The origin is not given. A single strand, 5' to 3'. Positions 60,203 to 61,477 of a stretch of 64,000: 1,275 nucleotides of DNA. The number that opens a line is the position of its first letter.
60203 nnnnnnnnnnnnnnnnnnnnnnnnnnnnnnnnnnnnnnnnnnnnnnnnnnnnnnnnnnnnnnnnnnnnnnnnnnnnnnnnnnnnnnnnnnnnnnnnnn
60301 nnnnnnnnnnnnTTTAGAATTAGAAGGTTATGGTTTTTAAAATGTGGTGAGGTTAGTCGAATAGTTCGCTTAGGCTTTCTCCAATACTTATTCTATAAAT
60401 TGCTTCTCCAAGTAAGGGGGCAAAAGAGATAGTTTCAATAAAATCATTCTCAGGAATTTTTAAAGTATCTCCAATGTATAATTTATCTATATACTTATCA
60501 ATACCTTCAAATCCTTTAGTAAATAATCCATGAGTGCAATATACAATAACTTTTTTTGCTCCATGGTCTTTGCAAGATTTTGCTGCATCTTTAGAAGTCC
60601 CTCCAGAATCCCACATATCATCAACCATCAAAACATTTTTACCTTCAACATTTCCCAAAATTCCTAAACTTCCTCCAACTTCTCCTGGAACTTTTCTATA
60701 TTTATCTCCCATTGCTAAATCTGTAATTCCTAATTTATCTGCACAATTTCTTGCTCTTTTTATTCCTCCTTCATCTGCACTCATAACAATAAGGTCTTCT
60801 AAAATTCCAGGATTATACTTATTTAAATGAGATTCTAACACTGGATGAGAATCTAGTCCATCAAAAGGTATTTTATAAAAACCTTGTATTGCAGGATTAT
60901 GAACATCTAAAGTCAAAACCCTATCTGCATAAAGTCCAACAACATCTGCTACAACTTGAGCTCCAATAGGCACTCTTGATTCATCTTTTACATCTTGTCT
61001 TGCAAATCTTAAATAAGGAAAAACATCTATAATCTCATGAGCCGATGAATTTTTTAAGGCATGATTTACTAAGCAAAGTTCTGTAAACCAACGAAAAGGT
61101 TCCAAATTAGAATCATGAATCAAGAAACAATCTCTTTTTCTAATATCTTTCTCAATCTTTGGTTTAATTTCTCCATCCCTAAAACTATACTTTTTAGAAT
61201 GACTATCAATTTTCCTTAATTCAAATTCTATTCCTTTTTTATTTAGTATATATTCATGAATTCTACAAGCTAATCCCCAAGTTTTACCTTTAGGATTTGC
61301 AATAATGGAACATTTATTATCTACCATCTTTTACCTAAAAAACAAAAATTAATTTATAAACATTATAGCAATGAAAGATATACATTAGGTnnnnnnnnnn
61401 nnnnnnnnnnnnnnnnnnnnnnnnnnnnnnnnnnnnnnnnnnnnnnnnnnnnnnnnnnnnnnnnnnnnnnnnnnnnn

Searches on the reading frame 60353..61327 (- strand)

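Call 12: search_protein_families(library=ncbifam, proteins=[window:60353-61327:-])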
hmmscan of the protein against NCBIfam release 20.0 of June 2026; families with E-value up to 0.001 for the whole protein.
window:60353-61327:- (324 aa): 13 families
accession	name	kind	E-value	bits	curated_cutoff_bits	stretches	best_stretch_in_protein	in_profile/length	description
NF002320.0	PRK01259.1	subfamily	1.1e-70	238.5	297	1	43-324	32-315/316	ribose-phosphate diphosphokinase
TIGR01251.1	ribP_PPkin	subfamily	6.7e-67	225.6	113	1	44-324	27-309/309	ribose-phosphate diphosphokinase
NF003428.0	PRK04923.1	equivalog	1e-55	189.1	536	1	47-323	36-317/319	ribose-phosphate diphosphokinase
NF002618.0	PRK02269.1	equivalog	1.1e-53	183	460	1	46-324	34-317/321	ribose-phosphate diphosphokinase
NF002844.0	PRK03092.1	equivalog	1.1e-52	179.4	438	1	43-324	37-323/326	ribose-phosphate diphosphokinase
NF002758.0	PRK02812.1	equivalog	9.3e-51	172.9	518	1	48-323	52-329/330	ribose-phosphate pyrophosphokinase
NF001815.0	PRK00553.1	equivalog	2.3e-48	165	484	1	48-322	40-320/332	ribose-phosphate pyrophosphokinase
NF002686.0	PRK02458.1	equivalog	3.1e-45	155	506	1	37-323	33-316/323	ribose-phosphate diphosphokinase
NF002095.0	PRK00934.1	equivalog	1.1e-39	136.3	296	1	46-290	29-268/287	ribose-phosphate diphosphokinase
NF005299.0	PRK06827.1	subfamily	6.4e-32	110.7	327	1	44-322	58-367/383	phosphoribosylpyrophosphate synthetase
NF005537.0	PRK07199.1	subfamily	3.5e-22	78.9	322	1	46-294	31-278/301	ribose-phosphate diphosphokinase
NF002620.0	PRK02277.1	subfamily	0.00015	21.5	115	1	223-263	135-175/201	orotate phosphoribosyltransferase-like protein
NF006605.0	PRK09162.1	equivalog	0.00042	19.7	181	1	226-262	95-131/183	hypoxanthine-guanine phosphoribosyltransferase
